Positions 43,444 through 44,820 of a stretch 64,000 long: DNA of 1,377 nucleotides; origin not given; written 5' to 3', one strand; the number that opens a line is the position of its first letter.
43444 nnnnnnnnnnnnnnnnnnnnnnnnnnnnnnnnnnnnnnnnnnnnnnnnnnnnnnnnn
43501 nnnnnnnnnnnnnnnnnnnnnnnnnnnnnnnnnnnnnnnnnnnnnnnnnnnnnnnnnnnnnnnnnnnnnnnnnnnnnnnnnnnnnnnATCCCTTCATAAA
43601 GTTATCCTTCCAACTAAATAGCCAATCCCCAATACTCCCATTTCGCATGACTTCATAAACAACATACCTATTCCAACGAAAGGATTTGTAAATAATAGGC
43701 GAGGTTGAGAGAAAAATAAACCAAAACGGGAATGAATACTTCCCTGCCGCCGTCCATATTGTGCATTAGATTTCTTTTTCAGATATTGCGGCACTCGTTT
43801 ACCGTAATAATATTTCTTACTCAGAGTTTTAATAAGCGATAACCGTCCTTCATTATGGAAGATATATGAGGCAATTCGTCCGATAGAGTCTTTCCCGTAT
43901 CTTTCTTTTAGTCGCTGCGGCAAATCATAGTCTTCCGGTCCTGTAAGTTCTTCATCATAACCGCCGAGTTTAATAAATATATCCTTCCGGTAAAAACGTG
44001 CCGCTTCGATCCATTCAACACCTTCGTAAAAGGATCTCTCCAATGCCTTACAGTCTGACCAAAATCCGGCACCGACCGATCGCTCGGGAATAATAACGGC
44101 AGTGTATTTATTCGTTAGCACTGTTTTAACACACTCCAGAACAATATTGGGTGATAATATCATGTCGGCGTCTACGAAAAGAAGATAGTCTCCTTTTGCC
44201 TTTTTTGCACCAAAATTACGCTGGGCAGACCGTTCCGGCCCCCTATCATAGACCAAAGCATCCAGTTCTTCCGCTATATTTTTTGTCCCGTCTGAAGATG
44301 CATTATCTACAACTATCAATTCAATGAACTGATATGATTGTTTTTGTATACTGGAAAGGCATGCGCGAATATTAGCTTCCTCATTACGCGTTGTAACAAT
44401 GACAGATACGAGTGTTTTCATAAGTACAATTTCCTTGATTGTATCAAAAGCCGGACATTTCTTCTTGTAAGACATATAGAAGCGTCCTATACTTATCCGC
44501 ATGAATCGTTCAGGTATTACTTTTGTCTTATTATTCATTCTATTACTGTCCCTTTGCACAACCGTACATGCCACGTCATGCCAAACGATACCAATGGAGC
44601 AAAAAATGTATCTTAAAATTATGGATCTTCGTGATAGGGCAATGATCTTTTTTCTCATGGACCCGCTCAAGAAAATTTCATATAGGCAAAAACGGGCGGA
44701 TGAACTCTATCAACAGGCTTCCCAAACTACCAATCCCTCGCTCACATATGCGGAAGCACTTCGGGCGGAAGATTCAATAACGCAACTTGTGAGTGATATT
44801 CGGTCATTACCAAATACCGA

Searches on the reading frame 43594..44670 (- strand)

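Call 69: search_protein_families(library=pfam, proteins=[window:43594-44670:-], max_evalue=0.001)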
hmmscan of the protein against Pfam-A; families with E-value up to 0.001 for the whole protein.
window:43594-44670:- (358 aa): 4 families
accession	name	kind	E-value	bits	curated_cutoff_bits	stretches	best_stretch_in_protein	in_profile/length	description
PF00535.33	Glycos_transf_2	-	9.9e-27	94.4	23.3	1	89-204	1-125/168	Glycosyl transferase family 2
PF10111.15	Glyco_tranf_2_2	-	8.3e-15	55.4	27.3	2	89-182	1-104/276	Glycosyltransferase like family 2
PF13641.12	Glyco_tranf_2_3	-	3.2e-10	40.9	27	1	88-197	3-124/230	Glycosyltransferase like family 2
PF13704.12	Glyco_tranf_2_4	-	0.00042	21.2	27.5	0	95-170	1-82/98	Glycosyl transferase family 2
